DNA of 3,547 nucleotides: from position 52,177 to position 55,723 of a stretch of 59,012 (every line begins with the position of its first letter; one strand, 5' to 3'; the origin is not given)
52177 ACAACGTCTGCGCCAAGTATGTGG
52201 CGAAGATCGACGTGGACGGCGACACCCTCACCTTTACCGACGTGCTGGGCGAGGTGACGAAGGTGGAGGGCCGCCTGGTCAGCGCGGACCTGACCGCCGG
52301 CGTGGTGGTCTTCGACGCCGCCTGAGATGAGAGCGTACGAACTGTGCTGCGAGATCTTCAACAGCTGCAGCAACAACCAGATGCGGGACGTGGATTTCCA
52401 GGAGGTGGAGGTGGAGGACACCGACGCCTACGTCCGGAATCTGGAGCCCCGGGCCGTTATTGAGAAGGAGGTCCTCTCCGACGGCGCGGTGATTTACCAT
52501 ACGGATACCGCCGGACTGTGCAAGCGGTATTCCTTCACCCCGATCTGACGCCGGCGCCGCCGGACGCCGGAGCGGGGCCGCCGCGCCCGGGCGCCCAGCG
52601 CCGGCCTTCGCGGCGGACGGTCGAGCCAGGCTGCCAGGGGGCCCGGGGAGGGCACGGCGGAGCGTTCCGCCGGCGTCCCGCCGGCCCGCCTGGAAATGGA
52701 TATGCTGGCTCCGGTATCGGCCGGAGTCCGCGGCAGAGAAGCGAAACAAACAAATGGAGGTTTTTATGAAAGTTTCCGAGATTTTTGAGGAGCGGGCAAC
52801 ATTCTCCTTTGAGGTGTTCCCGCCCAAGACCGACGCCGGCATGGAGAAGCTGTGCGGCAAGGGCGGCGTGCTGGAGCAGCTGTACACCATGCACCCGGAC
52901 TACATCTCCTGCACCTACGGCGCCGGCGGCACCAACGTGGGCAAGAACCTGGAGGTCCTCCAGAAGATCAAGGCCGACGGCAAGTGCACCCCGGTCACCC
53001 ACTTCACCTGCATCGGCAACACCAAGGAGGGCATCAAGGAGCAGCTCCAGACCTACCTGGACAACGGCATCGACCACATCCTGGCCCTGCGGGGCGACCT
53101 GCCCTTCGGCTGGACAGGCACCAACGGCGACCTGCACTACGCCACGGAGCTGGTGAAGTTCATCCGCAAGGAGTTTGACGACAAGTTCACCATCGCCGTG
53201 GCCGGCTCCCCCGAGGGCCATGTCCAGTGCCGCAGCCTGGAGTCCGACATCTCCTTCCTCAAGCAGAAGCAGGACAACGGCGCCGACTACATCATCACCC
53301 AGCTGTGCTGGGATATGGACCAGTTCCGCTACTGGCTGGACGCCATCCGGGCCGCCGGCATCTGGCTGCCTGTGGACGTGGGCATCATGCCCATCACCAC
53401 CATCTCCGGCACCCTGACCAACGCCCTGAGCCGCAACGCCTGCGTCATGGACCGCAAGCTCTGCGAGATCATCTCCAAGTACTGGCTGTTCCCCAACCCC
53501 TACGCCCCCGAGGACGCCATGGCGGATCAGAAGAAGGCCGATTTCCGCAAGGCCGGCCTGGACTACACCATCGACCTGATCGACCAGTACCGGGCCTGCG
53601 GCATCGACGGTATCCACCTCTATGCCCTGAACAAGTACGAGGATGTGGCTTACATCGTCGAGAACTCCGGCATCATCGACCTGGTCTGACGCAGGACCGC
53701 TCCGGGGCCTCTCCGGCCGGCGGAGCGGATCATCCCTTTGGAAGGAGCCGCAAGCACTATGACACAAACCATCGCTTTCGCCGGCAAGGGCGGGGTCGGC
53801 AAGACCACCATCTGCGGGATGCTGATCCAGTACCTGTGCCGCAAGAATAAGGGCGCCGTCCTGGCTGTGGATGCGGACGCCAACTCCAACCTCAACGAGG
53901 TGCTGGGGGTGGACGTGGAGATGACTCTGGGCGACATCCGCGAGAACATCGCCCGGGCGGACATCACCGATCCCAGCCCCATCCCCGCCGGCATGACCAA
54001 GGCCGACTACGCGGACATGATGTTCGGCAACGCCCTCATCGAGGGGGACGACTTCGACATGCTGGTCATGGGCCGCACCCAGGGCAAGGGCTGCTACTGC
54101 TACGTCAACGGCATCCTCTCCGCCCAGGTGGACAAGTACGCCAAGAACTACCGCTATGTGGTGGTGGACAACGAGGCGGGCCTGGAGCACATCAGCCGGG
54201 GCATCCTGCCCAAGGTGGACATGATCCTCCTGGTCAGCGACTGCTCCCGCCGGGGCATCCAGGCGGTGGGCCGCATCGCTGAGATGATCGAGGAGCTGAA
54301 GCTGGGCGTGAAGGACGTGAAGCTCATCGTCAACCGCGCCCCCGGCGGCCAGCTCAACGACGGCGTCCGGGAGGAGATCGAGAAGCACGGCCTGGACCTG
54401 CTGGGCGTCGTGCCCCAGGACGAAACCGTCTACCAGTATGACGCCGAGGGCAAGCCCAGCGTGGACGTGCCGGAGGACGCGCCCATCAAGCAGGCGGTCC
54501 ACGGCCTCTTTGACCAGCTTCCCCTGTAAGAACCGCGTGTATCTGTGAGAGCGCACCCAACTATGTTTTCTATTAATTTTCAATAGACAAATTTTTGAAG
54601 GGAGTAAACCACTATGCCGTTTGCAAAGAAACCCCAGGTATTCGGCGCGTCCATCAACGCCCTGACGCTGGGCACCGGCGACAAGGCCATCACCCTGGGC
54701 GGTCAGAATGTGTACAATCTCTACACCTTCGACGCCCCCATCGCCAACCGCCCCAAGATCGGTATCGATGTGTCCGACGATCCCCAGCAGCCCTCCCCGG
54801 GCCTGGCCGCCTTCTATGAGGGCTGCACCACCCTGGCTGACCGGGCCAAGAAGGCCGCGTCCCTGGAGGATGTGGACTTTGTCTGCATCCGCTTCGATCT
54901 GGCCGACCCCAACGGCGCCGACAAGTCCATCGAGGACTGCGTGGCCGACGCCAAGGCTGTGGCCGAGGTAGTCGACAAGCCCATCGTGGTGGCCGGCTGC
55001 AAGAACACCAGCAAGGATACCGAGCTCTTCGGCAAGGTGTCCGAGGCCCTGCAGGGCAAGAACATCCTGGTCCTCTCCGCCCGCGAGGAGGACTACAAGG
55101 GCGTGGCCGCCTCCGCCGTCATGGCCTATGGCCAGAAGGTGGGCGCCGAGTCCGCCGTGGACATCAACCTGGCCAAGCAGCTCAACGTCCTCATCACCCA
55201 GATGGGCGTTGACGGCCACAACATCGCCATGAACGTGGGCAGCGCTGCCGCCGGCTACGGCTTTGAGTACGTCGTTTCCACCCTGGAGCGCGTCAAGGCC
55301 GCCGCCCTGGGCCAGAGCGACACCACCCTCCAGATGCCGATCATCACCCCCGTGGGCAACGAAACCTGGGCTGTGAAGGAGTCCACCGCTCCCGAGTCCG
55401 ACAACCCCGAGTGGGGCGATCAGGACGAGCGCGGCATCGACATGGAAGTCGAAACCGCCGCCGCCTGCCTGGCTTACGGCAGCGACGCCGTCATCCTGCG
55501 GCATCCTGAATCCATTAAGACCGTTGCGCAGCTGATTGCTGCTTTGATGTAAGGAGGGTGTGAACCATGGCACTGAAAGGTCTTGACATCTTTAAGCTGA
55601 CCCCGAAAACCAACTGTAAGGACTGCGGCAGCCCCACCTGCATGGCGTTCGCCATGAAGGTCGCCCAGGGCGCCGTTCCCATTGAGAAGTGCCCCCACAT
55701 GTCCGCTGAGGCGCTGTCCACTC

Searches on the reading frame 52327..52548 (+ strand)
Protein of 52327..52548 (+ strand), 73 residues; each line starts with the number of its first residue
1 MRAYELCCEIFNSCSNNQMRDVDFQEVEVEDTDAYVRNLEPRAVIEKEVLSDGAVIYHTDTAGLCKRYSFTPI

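Call 56: search_protein_families(library=ncbifam, proteins=[window:52327-52548:+], max_evalue=0.001)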
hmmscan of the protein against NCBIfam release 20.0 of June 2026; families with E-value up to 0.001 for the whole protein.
window:52327-52548:+ (73 aa): 0 families

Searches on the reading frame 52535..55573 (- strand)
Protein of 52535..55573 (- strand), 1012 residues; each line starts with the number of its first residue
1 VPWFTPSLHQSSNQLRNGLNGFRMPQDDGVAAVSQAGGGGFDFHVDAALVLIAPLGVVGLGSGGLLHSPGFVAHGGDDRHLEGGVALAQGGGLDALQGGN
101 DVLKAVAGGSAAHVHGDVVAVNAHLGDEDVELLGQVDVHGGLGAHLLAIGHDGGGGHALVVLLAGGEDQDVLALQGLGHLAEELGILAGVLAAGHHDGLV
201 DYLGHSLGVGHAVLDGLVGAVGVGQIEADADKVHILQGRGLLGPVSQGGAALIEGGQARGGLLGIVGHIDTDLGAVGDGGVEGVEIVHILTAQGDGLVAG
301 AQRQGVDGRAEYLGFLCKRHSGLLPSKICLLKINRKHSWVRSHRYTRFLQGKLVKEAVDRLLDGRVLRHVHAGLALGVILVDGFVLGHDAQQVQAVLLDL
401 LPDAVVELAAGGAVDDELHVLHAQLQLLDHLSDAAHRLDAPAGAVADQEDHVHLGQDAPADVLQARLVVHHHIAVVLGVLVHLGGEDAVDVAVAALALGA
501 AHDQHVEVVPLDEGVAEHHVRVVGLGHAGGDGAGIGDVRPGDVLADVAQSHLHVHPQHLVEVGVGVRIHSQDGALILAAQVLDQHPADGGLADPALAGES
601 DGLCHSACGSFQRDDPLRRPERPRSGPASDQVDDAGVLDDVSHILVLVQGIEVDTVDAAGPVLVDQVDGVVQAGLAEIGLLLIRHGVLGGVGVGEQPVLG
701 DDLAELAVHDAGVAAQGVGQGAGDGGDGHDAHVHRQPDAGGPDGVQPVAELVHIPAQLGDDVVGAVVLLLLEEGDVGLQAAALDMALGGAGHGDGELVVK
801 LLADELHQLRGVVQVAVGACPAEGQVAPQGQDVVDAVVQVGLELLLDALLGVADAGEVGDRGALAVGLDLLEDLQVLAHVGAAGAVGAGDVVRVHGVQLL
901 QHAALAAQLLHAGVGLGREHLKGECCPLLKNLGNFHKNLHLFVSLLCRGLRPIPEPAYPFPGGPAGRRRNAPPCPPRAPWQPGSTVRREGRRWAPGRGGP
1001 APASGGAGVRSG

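Call 74: search_protein_families(library=pfam, proteins=[window:52535-55573:-], max_evalue=0.01)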
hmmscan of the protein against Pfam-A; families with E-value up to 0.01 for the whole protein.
window:52535-55573:- (1012 aa): 0 families

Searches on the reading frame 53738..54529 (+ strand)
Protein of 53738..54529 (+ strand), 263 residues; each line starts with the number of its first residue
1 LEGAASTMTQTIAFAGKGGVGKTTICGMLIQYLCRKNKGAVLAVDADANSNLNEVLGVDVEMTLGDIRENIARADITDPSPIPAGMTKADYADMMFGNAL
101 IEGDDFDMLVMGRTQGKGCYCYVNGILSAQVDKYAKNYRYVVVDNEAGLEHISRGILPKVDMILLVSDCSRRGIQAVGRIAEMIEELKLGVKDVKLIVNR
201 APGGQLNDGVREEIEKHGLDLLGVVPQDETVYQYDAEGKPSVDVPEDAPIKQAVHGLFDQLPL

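Call 3: search_protein_families(library=pfam, proteins=[window:53738-54529:+], max_evalue=0.01)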
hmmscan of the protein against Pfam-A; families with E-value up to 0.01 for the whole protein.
window:53738-54529:+ (263 aa): 9 families
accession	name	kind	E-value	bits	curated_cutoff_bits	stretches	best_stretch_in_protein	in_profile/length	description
PF01656.29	CbiA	-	3.5e-18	66.2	25.4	1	13-240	3-124/125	CobQ/CobB/MinD/ParA nucleotide binding domain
PF13614.12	AAA_31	-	5.8e-15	56.1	27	1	10-189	2-169/177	AAA domain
PF02374.21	ArsA_ATPase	-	3.9e-07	30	24.3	1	10-76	2-67/305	Anion-transporting ATPase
PF10609.15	ParA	-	2.7e-06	27.4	27.1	0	14-48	9-42/246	NUBPL iron-transfer P-loop NTPase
PF00142.24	Fer4_NifH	-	0.00015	21.8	25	0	11-50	2-40/271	4Fe-4S iron sulfur cluster binding proteins, NifH/frxC family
PF06564.18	CBP_BcsQ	-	0.0012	18.8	21.3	1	17-167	10-145/234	Cellulose biosynthesis protein BcsQ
PF16575.11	CLP1_P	-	0.0017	18.6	26.6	1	16-49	1-33/188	mRNA cleavage and polyadenylation factor CLP1 P-loop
PF03308.22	MeaB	-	0.0021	17.6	23.1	1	8-71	32-96/273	Methylmalonyl Co-A mutase-associated GTPase MeaB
PF00448.28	SRP54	-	0.0069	16.5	22.7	0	11-43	3-35/196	SRP54-type protein, GTPase domain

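Call 4: search_protein_families(library=ncbifam, proteins=[window:53738-54529:+], max_evalue=0.01)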
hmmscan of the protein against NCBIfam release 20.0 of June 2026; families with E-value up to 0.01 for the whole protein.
window:53738-54529:+ (263 aa): 22 families
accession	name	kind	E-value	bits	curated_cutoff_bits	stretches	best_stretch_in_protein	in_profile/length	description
TIGR01969.1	minD_arch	subfamily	8e-14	51.4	201.75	2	131-257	102-226/251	cell division ATPase MinD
TIGR01968.1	minD_bact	equivalog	8.8e-14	51.5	212.9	2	114-242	88-218/261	septum site-determining protein MinD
NF041546.1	ParA_partition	equivalog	9.8e-13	48.1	180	2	127-248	66-191/203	ParA family partition ATPase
TIGR03371.1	cellulose_yhjQ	equivalog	7.5e-07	28.9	157.85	1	15-65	8-57/246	cellulose biosynthesis protein BcsQ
TIGR03815.1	CpaE_hom_Actino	equivalog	9e-07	28.3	154.45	1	15-260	118-339/340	septum site-determining protein Ssd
TIGR04291.1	arsen_driv_ArsA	equivalog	1.2e-06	27.6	650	1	8-68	2-61/565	arsenical pump-driving ATPase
NF041417.1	ArsA_halo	exception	7.3e-06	24.9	800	1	8-68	11-70/617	arsenical pump-driving ATPase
NF041136.1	MrpORP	equivalog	1.1e-05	24.9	450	1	11-58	8-55/365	iron-sulfur cluster carrier protein MrpORP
NF010443.0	PRK13869.1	subfamily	1.3e-05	24.2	446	1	10-72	122-184/405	plasmid-partitioning protein RepA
TIGR00345.1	GET3_arsA_TRC40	subfamily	3.1e-05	23.6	135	1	14-76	2-65/299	TRC40/GET3/ArsA family transport-energizing ATPase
TIGR01281.1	DPOR_bchL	equivalog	6.4e-05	22.5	345.15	0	114-259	90-237/268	ferredoxin:protochlorophyllide reductase (ATP-dependent) iron-sulfur ATP-binding protein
NF047398.1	AAA_KGGVGR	domain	6.7e-05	23.3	90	1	11-47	4-40/190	KGGVGR-motif variant AAA ATPase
NF008079.0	PRK10818.1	equivalog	0.00013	21.3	508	0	13-60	7-54/270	septum site-determining protein MinD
TIGR03453.1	partition_RepA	equivalog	0.00039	19.4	348.45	1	10-68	105-163/387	plasmid partitioning protein RepA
NF050088.1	Get3_fold_NosAFP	equivalog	0.0014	17.7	325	1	8-74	1-66/364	Get3/ArsA fold putative tail anchor-mediating ATPase NosAFP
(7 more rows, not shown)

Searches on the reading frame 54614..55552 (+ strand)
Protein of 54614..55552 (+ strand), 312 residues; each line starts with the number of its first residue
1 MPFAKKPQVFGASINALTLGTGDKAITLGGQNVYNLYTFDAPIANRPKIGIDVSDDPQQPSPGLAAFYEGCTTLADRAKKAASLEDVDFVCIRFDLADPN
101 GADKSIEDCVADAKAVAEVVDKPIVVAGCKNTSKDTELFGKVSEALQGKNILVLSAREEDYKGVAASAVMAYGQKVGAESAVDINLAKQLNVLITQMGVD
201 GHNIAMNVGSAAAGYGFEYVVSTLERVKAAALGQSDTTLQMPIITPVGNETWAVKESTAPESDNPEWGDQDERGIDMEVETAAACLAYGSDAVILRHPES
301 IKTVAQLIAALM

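Call 3: search_protein_families(library=pfam, proteins=[window:54614-55552:+], max_evalue=0.01)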
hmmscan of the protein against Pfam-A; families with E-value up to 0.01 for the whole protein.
window:54614-55552:+ (312 aa): 1 family
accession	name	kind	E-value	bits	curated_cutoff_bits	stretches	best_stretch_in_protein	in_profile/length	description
PF03599.22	CdhD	-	5.2e-33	114.8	24.8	1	18-256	3-223/387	CO dehydrogenase/acetyl-CoA synthase delta subunit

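Call 4: search_protein_families(library=ncbifam, proteins=[window:54614-55552:+], max_evalue=0.01)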
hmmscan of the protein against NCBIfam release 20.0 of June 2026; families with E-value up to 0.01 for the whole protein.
window:54614-55552:+ (312 aa): 7 families
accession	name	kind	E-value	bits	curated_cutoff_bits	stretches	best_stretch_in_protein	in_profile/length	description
NF040759.1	WLP_AcsD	exception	9.8e-138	458.6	430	1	3-312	1-312/312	acetyl-CoA decarbonylase/synthase complex subunit delta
NF003376.0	PRK04452.1-2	subfamily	7.7e-101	337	280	1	1-312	1-312/313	acetyl-CoA decarbonylase/synthase complex subunit delta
NF003377.0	PRK04452.1-3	subfamily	5.8e-84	282.6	527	1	1-312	1-313/432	acetyl-CoA decarbonylase/synthase complex subunit delta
NF003375.0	PRK04452.1-1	subfamily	5.3e-48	164.1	488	1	20-312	129-424/442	acetyl-CoA decarbonylase/synthase complex subunit delta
TIGR00381.1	cdhD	equivalog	6.3e-43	147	252.9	1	20-308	87-370/389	CO dehydrogenase/acetyl-CoA synthase subunit delta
NF003378.0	PRK04452.1-4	subfamily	1.8e-39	135.7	634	1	12-307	70-361/384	acetyl-CoA decarbonylase/synthase complex subunit delta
NF003195.0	PRK04165.1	equivalog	4.9e-10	38.9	306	1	13-308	60-309/450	acetyl-CoA decarbonylase/synthase complex subunit gamma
